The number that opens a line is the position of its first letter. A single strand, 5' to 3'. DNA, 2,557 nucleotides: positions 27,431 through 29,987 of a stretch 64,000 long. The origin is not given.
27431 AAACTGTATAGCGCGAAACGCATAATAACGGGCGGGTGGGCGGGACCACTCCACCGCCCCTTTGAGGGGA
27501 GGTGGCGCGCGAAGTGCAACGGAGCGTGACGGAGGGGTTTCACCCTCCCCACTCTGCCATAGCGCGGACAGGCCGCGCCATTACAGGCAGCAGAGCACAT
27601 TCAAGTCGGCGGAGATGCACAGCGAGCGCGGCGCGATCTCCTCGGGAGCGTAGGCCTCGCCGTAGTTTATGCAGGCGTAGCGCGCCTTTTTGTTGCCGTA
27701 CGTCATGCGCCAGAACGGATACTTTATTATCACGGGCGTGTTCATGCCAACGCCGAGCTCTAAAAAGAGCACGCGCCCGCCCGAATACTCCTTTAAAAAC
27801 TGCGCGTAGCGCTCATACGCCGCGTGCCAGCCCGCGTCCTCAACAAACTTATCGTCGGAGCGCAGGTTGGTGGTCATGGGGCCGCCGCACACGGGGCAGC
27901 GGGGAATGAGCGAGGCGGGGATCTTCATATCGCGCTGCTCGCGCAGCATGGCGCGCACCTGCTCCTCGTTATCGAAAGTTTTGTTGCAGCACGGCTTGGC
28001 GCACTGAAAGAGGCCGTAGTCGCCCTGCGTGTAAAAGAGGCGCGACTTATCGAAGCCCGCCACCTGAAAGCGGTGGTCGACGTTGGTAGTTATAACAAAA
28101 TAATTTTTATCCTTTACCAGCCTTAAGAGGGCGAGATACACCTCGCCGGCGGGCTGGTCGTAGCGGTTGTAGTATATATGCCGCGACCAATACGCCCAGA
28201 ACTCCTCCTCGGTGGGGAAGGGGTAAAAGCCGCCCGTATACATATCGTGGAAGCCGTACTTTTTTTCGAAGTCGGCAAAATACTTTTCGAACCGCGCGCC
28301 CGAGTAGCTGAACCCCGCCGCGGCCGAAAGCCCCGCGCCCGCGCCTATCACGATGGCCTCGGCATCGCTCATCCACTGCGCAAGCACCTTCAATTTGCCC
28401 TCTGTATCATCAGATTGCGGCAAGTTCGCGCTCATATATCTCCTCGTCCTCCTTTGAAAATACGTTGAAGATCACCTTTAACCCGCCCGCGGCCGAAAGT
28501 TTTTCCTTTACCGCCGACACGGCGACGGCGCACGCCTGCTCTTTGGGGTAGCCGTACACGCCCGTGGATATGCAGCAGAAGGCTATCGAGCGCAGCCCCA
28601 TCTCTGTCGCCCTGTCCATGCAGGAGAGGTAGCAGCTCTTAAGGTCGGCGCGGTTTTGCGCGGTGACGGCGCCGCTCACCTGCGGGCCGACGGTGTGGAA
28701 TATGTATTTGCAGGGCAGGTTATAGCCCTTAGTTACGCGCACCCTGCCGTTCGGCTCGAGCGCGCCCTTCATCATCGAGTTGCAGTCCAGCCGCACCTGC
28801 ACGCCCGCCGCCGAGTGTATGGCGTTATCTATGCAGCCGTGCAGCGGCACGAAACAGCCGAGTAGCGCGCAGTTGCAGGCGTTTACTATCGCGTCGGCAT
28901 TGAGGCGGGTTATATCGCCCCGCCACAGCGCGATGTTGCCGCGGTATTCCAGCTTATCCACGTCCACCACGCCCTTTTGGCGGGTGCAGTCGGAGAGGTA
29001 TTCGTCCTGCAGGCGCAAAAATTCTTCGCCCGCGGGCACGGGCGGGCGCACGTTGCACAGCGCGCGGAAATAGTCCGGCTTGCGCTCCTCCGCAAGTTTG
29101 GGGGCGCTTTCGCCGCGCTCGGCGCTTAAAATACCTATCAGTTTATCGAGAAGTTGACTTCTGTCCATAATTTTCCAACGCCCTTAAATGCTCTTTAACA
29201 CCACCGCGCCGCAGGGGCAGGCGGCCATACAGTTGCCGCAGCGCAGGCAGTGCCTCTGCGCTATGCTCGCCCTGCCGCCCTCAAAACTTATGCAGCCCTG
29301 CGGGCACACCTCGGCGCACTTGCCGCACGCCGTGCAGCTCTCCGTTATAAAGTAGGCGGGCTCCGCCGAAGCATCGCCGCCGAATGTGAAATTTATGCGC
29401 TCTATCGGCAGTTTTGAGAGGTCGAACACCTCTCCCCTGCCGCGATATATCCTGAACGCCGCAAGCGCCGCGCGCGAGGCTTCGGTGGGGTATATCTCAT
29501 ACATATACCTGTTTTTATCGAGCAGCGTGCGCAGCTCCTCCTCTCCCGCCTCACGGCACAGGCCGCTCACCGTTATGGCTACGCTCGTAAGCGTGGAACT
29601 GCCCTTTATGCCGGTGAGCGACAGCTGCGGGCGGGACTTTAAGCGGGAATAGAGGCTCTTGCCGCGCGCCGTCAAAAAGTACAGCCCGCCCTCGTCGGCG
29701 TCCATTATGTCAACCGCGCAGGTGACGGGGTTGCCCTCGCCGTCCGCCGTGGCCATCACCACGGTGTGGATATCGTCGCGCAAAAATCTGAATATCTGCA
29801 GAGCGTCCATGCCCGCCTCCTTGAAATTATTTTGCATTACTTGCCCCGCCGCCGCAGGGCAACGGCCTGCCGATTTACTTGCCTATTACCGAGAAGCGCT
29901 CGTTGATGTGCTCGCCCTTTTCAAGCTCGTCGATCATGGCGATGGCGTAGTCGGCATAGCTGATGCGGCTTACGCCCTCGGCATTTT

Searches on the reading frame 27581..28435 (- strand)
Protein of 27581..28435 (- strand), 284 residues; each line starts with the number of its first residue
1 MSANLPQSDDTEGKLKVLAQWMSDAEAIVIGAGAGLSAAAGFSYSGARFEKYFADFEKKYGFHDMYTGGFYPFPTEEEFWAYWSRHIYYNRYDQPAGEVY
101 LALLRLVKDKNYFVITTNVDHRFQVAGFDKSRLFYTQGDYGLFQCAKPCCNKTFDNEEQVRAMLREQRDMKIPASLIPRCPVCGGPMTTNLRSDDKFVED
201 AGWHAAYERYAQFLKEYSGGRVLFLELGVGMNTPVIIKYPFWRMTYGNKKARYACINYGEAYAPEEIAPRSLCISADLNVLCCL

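Call 60: search_protein_families(library=pfam, proteins=[window:27581-28435:-], max_evalue=0.01)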
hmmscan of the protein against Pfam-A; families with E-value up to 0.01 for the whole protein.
window:27581-28435:- (284 aa): 1 family
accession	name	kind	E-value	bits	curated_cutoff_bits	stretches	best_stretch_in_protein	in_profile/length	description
PF02146.23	SIR2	-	0.001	19.5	24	1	33-190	1-144/180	Sir2 family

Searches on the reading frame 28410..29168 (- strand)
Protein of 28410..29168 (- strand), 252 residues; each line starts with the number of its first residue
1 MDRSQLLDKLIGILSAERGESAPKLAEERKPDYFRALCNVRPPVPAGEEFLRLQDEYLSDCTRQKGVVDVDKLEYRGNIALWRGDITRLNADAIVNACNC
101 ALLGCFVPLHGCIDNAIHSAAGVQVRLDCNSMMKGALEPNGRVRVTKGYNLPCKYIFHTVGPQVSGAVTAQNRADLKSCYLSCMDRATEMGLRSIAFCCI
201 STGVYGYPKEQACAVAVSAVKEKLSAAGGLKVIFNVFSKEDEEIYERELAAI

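Call 60: search_protein_families(library=pfam, proteins=[window:28410-29168:-], max_evalue=0.01)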
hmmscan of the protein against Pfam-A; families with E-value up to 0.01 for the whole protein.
window:28410-29168:- (252 aa): 1 family
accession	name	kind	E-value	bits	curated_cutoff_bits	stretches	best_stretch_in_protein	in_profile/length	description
PF01661.27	Macro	-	1.6e-35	122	22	1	95-216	1-118/118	Macro domain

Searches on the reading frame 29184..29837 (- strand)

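Call 60: search_protein_families(library=pfam, proteins=[window:29184-29837:-], max_evalue=0.01)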
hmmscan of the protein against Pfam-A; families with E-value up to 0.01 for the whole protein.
window:29184-29837:- (217 aa): 13 families
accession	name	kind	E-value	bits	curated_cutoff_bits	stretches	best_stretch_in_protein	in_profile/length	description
PF00037.32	Fer4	-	4.7e-10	39.3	21.1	1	162-184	2-24/24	4Fe-4S binding domain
PF13237.11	Fer4_10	-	2.3e-08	34.2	25.5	1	163-208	4-53/53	4Fe-4S dicluster domain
PF12797.12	Fer4_2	-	7.4e-08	32.3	24.5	1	162-179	4-21/22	4Fe-4S binding domain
PF14697.11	Fer4_21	-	9.4e-08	32.5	35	1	162-184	35-58/59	4Fe-4S dicluster domain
PF01243.27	PNPOx_N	-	1.1e-07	32.7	28.1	1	21-128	10-109/120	Pyridoxamine 5'-phosphate oxidase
PF12838.12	Fer4_7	-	1.2e-07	32.5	27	1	167-211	1-52/52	4Fe-4S dicluster domain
PF13183.11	Fer4_8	-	2.1e-07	31.8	27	1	161-181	47-67/68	4Fe-4S dicluster domain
PF12837.12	Fer4_6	-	6.1e-06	26.4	25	1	163-183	4-24/24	4Fe-4S binding domain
PF13187.11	Fer4_9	-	8.4e-06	26.2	27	2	168-211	2-51/52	4Fe-4S dicluster domain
PF13484.11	Fer4_16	-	0.00013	23.1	30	0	168-186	2-20/66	4Fe-4S double cluster binding domain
PF25160.1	LdpA_Fe-S-bd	-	0.00046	20.4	27.6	0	163-184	23-44/49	LdpA Fe-S cluster-binding domain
PF13534.11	Fer4_17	-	0.00093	20.1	22.2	0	163-181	41-59/61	4Fe-4S dicluster domain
PF12800.12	Fer4_4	-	0.0087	16.8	24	0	165-181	1-17/17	4Fe-4S binding domain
